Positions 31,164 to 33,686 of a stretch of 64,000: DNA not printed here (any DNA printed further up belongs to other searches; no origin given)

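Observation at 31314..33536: MprF-like aminoacyl-phosphatidylglycerol synthase domain in an unusual TM-soluble-TM architecture, sandwiched between the cationic paralogues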

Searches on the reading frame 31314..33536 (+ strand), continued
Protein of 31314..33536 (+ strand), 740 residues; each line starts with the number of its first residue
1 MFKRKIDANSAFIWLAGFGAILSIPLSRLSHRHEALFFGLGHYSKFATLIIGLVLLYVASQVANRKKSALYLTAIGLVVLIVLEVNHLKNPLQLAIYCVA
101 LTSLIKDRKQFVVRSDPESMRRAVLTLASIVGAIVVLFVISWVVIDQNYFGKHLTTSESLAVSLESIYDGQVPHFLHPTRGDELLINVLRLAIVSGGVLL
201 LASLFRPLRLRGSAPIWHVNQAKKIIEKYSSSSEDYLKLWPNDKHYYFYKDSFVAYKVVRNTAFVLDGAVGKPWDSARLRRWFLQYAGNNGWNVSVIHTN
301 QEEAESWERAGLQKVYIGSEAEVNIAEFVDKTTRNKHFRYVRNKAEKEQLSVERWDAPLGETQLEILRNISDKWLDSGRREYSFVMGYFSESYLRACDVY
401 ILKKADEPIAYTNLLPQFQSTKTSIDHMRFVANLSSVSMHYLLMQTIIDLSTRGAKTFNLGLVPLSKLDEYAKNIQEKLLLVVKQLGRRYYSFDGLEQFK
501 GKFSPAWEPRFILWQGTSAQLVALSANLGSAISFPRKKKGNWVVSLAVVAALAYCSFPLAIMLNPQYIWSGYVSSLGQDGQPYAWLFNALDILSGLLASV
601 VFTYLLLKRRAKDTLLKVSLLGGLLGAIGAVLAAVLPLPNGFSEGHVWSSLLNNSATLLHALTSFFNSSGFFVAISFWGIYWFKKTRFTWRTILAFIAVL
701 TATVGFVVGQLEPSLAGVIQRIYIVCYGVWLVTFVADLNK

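Call 18: find_encoding_contigs(protein=P0006, flank=10000, max_places=3)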
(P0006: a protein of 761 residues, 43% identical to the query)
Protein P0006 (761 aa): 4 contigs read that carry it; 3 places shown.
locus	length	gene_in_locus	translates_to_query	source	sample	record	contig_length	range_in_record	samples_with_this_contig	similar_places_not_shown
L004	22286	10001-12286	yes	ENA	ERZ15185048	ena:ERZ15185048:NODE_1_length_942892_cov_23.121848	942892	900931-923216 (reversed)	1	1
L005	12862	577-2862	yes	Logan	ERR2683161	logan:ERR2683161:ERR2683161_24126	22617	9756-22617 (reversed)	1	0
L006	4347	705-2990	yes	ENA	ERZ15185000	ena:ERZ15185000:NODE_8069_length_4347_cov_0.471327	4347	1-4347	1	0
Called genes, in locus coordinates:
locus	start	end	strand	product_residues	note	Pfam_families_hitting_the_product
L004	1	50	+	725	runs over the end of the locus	PF00982:Glyco_transf_20, PF02358:Trehalose_PPase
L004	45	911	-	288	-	PF01149:Fapy_DNA_glyco, PF06831:H2TH, PF06827:zf-FPG_IleRS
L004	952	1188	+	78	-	-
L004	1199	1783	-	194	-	PF00702:Hydrolase, PF13419:HAD_2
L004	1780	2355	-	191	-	PF00702:Hydrolase, PF13419:HAD_2, PF13242:Hydrolase_like (weak)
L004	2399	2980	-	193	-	-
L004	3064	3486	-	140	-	PF00293:NUDIX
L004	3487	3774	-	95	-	-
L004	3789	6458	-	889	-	PF02739:5_3_exonuc_N, PF01367:5_3_exonuc, PF00476:DNA_pol_A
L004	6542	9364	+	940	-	PF00690:Cation_ATPase_N, PF00122:E1-E2_ATPase, PF00702:Hydrolase, PF13246:Cation_ATPase, PF00689:Cation_ATPase_C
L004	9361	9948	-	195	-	PF13238:AAA_18, PF13207:AAA_17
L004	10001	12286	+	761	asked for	PF16995:tRNA-synt_2_TM (weak), PF09924:LPG_synthase_C, PF06197:DUF998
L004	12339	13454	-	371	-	PF00140:Sigma70_r1_2, PF04542:Sigma70_r2, PF04539:Sigma70_r3, PF04545:Sigma70_r4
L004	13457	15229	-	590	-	PF01807:Zn_ribbon_DnaG, PF08275:DNAG_N, PF01751:Toprim, PF13155:Toprim_2, PF13662:Toprim_4, PF10410:DnaB_bind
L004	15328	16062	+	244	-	-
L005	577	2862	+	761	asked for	PF16995:tRNA-synt_2_TM (weak), PF09924:LPG_synthase_C, PF06197:DUF998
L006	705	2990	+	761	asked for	PF16995:tRNA-synt_2_TM (weak), PF09924:LPG_synthase_C, PF06197:DUF998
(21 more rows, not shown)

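Call 19: find_encoding_contigs(protein=P0026, flank=8000, max_places=2)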
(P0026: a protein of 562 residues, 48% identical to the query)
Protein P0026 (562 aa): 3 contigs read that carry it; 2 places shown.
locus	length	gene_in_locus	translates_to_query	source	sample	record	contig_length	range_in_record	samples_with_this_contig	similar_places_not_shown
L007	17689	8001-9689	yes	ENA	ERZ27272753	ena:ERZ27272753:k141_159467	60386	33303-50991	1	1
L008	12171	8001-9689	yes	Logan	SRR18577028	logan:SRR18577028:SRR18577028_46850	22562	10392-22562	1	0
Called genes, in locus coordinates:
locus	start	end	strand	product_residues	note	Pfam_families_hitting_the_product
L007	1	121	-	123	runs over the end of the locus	-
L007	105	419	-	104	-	-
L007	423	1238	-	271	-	PF01026:TatD_DNase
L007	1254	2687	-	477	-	PF00133:tRNA-synt_1, PF01406:tRNA-synt_1e (weak), PF09334:tRNA-synt_1g, PF00133:tRNA-synt_1, PF01406:tRNA-synt_1e (weak)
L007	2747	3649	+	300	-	PF09900:DUF2127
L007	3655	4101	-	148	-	PF01230:HIT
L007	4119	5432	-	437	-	PF01204:Trehalase, PF22422:MGH1-like_GH, PF01204:Trehalase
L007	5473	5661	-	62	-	-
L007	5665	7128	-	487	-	PF07690:MFS_1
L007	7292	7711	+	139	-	-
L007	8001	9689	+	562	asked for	PF09924:LPG_synthase_C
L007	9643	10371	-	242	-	PF00254:FKBP_C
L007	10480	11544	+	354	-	PF00657:Lipase_GDSL (faint), PF13472:Lipase_GDSL_2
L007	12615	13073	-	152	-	PF01047:MarR (weak), PF12802:MarR_2, PF13412:HTH_24 (weak)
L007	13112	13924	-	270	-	PF00398:RrnaAD, PF13649:Methyltransf_25 (weak)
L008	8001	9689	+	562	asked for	PF09924:LPG_synthase_C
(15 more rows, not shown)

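Call 20: find_encoding_contigs(protein=P0050, flank=8000, max_places=2)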
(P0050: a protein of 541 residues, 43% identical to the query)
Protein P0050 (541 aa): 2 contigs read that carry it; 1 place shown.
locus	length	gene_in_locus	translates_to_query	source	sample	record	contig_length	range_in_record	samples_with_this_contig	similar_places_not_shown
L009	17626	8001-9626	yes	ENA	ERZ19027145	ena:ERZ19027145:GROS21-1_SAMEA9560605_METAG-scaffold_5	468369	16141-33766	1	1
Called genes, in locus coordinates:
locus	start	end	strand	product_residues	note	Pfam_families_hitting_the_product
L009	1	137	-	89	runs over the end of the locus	PF00253:Ribosomal_S14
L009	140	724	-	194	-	PF00281:Ribosomal_L5, PF00673:Ribosomal_L5_C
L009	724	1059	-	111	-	PF00467:KOW, PF17136:ribosomal_L24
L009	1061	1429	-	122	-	PF00238:Ribosomal_L14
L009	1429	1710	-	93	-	PF00366:Ribosomal_S17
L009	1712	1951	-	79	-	PF00831:Ribosomal_L29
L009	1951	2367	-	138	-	PF00252:Ribosomal_L16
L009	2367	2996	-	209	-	PF07650:KH_2, PF00189:Ribosomal_S3_C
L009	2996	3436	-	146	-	PF00237:Ribosomal_L22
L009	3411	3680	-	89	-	PF00203:Ribosomal_S19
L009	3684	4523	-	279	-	PF00181:Ribosomal_L2_N, PF03947:Ribosomal_L2_C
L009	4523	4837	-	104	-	PF00276:Ribosomal_L23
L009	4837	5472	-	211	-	PF00573:Ribosomal_L4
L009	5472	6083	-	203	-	PF00297:Ribosomal_L3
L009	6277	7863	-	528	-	PF06418:CTP_synth_N, PF00117:GATase, PF07722:Peptidase_C26 (weak)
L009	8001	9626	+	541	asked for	PF09924:LPG_synthase_C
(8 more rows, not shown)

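Call 21: find_encoding_contigs(protein=P0064, flank=8000, max_places=2)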
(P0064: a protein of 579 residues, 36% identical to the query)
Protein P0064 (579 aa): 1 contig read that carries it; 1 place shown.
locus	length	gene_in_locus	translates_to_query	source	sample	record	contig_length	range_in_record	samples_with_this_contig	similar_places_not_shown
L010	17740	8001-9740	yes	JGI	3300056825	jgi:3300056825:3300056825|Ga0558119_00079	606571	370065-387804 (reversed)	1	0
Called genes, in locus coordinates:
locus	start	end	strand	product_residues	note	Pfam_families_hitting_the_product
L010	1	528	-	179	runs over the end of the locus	-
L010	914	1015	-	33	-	-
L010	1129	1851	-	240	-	-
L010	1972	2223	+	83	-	PF00462:Glutaredoxin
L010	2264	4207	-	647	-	PF00005:ABC_tran, PF02463:SMC_N (faint), PF13555:AAA_29 (faint), PF01926:MMR_HSR1 (faint), PF00005:ABC_tran (weak), PF13304:AAA_21, PF00005:ABC_tran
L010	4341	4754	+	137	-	-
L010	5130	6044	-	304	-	PF00535:Glycos_transf_2, PF10111:Glyco_tranf_2_2, PF13506:Glyco_transf_21, PF13641:Glyco_tranf_2_3, PF13632:Glyco_trans_2_3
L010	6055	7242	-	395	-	PF13439:Glyco_transf_4, PF13579:Glyco_trans_4_4, PF00534:Glycos_transf_1, PF13692:Glyco_trans_1_4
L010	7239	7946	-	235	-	PF00696:AA_kinase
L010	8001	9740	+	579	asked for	PF09924:LPG_synthase_C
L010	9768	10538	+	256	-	PF00561:Abhydrolase_1, PF00975:Thioesterase, PF06821:Ser_hydrolase (weak), PF12146:Hydrolase_4, PF12697:Abhydrolase_6, PF10230:LIDHydrolase, PF00756:Esterase (weak)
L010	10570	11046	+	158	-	PF01668:SmpB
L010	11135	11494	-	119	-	-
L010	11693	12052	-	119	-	-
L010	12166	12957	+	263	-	PF03372:Exo_endo_phos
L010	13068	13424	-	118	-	-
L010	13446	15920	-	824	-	PF02585:PIG-L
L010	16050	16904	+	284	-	-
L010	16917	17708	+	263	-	-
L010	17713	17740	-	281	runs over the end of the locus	PF21088:MS_channel_1st, PF00924:MS_channel_2nd, PF21082:MS_channel_3rd (weak)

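Call 42: predict_structure(alignment_id=A1)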
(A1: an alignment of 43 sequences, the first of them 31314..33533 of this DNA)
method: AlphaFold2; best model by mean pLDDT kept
length: 740 residues; sequences in the alignment: 43
mean_pLDDT: 84.0   pTM: 0.60
mean pLDDT of the five models: 84.0, 83.3, 83.2, 83.0, 80.2
residues with pLDDT >= 90: 338; 70-90: 305; 50-70: 72; < 50: 25
segments of 3 or more residues with pLDDT < 50: 1-5, 28-40, 205-211
pLDDT, mean of each block of 10 residues (from residue 1): 54 82 58 44 66 76 73 88 78 86 81 56 65 75 69 73 74 73 73 68 46 78 94 90 90 91 91 93 86 91 94 92 95 94 96 96 94 88 86 94 95 91 92 91 97 95 86 79 69 79 93 88 85 72 92 94 84 86 91 96 88 92 96 89 76 87 93 97 93 95 89 89 96 92
secondary structure, 60 per line:
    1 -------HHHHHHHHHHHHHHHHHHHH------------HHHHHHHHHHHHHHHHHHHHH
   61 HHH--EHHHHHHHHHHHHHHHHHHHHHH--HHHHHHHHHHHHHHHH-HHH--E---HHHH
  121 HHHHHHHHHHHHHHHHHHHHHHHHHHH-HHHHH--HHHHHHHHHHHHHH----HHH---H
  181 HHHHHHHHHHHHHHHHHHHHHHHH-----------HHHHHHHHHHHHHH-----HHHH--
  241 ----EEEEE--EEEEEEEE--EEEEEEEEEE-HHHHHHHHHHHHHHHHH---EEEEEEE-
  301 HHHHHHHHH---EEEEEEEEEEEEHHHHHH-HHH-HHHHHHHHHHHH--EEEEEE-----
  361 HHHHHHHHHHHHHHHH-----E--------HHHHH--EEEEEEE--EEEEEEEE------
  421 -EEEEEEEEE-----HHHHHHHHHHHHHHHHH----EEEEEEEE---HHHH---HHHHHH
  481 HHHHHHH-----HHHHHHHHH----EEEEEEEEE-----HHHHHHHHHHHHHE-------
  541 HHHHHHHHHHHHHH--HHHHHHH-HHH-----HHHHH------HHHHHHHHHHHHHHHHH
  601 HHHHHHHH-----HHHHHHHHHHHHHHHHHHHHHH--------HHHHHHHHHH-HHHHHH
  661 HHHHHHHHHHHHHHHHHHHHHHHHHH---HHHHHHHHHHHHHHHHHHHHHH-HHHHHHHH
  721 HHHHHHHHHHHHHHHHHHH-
elements in order (helices of 4 or more, strands of 3 or more residues): H8-27 H40-63 H67-88 H91-106 H117-147 H149-153 H156-169 H180-204 H216-229 H235-238 E245-249 E252-259 E262-271 H273-289 E293-299 H301-309 E313-324 H325-330 H336-347 E350-355 H361-376 H391-395 E398-404 E407-414 E422-430 H436-452 E457-464 H468-471 H475-487 H493-501 E506-514 H520-532 H541-554 H557-563 H573-577 H584-608 H614-635 H644-653 H655-686 H690-711 H713-739

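Call 53: search_protein_families(library=pfam, proteins=[P0067, P0069, P0070, P0072], max_evalue=0.01)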
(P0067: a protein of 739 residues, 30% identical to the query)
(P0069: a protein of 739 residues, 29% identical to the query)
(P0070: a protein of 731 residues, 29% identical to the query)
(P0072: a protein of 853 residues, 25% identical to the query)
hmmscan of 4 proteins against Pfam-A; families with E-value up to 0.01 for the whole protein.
P0067 (739 aa): 2 families
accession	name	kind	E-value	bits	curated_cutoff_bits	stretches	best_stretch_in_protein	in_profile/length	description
PF09924.15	LPG_synthase_C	-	1.4e-53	182.3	27.5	1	431-714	4-298/298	Phosphatidylglycerol lysyltransferase, C-terminal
PF06197.19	DUF998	-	1e-07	32.3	30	1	24-194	10-183/184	Protein of unknown function (DUF998)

P0069 (739 aa): 2 families
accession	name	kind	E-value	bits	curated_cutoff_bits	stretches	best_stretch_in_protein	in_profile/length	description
PF09924.15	LPG_synthase_C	-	4.1e-49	167.7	27.5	1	432-717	7-298/298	Phosphatidylglycerol lysyltransferase, C-terminal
PF06197.19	DUF998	-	1.6e-06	28.4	30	1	24-193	10-181/184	Protein of unknown function (DUF998)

P0070 (731 aa): 2 families
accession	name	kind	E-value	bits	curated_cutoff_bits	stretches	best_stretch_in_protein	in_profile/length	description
PF09924.15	LPG_synthase_C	-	5.8e-49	167.2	27.5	1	441-712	15-298/298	Phosphatidylglycerol lysyltransferase, C-terminal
PF06197.19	DUF998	-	3.4e-12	46.8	30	1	22-194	8-183/184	Protein of unknown function (DUF998)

P0072 (853 aa): 2 families
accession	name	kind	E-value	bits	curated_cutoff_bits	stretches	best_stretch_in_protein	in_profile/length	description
PF09924.15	LPG_synthase_C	-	7.1e-95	317.9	27.5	1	536-825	4-297/298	Phosphatidylglycerol lysyltransferase, C-terminal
PF03706.18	LPG_synthase_TM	-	5.1e-06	26.6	33.4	1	18-297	5-302/302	Lysylphosphatidylglycerol synthase TM region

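Call 63: find_encoding_contigs(protein=P0002, flank=6000, max_places=2)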
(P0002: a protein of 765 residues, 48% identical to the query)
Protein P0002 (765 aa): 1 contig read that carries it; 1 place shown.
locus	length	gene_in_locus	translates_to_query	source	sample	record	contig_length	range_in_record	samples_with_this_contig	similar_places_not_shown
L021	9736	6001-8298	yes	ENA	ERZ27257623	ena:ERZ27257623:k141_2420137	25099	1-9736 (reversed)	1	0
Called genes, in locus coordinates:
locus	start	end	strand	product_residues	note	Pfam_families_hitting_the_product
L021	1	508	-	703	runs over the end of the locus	-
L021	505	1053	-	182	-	-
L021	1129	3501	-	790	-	-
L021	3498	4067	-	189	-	PF13181:TPR_8 (faint), PF13424:TPR_12 (weak)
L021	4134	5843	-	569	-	PF00664:ABC_membrane, PF00005:ABC_tran, PF02463:SMC_N (faint)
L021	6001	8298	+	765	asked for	PF09924:LPG_synthase_C, PF06197:DUF998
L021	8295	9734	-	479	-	?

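Call 64: find_encoding_contigs(protein=P0067, flank=6000, max_places=2)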
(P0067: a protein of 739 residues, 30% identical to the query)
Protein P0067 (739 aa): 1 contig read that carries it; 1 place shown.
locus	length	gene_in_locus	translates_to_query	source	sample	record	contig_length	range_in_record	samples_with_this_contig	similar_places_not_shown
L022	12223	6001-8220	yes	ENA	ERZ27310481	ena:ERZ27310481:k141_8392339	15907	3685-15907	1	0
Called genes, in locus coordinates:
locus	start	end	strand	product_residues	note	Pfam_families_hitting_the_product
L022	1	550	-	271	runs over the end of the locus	PF00763:THF_DHG_CYH, PF02882:THF_DHG_CYH_C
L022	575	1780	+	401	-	PF13439:Glyco_transf_4 (faint), PF13579:Glyco_trans_4_4 (faint), PF00534:Glycos_transf_1, PF13692:Glyco_trans_1_4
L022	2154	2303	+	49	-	-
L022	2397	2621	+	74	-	-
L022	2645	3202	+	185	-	PF13539:Peptidase_M15_4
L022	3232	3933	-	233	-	PF19458:DUF5995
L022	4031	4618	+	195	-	-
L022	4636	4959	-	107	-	PF01741:MscL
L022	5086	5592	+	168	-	-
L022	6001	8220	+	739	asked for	PF06197:DUF998, PF09924:LPG_synthase_C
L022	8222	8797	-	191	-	PF13560:HTH_31 (weak)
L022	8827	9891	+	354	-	PF01565:FAD_binding_4, PF02873:MurB_C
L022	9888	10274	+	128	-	PF28474:DUF8412 (weak)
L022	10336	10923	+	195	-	-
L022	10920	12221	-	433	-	?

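Call 67: fold_search(model_id=the predicted structure, library=pdb)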
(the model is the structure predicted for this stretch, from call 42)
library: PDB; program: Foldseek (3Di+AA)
matches with E <= 10: 548; with E <= 0.001: 39
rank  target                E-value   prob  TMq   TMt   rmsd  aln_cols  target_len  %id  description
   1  7f47                  1.7e-20  1.00  0.40  0.36  17.4       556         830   22  Cryo-EM structure of Rhizobium etli MprF (released 2022-06-22)
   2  9j8q_A                3.2e-20  1.00  0.33  0.31  18.4       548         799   21  MprF from Pseudomonas aeruginosa in GDN micelle, C2 symmetry (released 2025-09-03)
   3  7duw_A                4.5e-20  1.00  0.39  0.36  17.5       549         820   21  Cryo-EM structure of the multiple peptide resistance factor (MprF) loaded with two lysyl-phosphatidylglycerol molecule (released 2021-04-21)
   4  9goe_A                5.2e-20  1.00  0.37  0.34  18.6       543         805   22  Cryo-EM structure of the multiple peptide resistance factor (MprF) from Pseudomonas aeruginosa bound to a synthetic na (released 2025-03-12)
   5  9j8s_A                7.0e-20  1.00  0.36  0.33  18.4       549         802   21  MprF from Pseudomonas aeruginosa in nanodisc, C2 symmetry (released 2025-09-03)
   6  5vrv_D                4.3e-19  1.00  0.38  0.85   3.5       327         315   25  2.05 Angstrom Resolution Crystal Structure of C-terminal Domain (DUF2156) of Putative Lysylphosphatidylglycerol Synthe (released 2017-05-24)
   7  5vrv_F                5.2e-19  1.00  0.38  0.85   3.6       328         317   24  2.05 Angstrom Resolution Crystal Structure of C-terminal Domain (DUF2156) of Putative Lysylphosphatidylglycerol Synthe (released 2017-05-24)
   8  5vrv_B                7.3e-19  1.00  0.39  0.87   3.1       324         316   26  2.05 Angstrom Resolution Crystal Structure of C-terminal Domain (DUF2156) of Putative Lysylphosphatidylglycerol Synthe (released 2017-05-24)
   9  5vrv_A                7.3e-19  1.00  0.38  0.85   3.4       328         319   25  2.05 Angstrom Resolution Crystal Structure of C-terminal Domain (DUF2156) of Putative Lysylphosphatidylglycerol Synthe (released 2017-05-24)
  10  4v35                  8.7e-19  1.00  0.38  0.83   3.4       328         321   25  The Structure of A-PGS from Pseudomonas aeruginosa (released 2015-08-19)
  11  5vrv_C                1.5e-18  1.00  0.38  0.86   3.4       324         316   26  2.05 Angstrom Resolution Crystal Structure of C-terminal Domain (DUF2156) of Putative Lysylphosphatidylglycerol Synthe (released 2017-05-24)
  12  4v36_A                1.7e-18  1.00  0.38  0.83   3.6       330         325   24  The structure of L-PGS from Bacillus licheniformis (released 2015-08-19)
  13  5vrv_E                4.5e-18  1.00  0.38  0.86   3.4       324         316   25  2.05 Angstrom Resolution Crystal Structure of C-terminal Domain (DUF2156) of Putative Lysylphosphatidylglycerol Synthe (released 2017-05-24)
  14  6lv0_A                4.5e-18  1.00  0.37  0.83   3.2       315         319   28  Crystal structure of the soluble domain of the multiple peptide resistance factor (MprF) from Rhizobium tropici (released 2021-02-03)
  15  4v36_B                8.0e-18  1.00  0.38  0.85   3.7       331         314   21  The structure of L-PGS from Bacillus licheniformis (released 2015-08-19)
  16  4v34                  8.7e-18  1.00  0.38  0.84   3.2       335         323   24  The Structure of A-PGS from Pseudomonas aeruginosa (SeMet derivative) (released 2015-08-19)
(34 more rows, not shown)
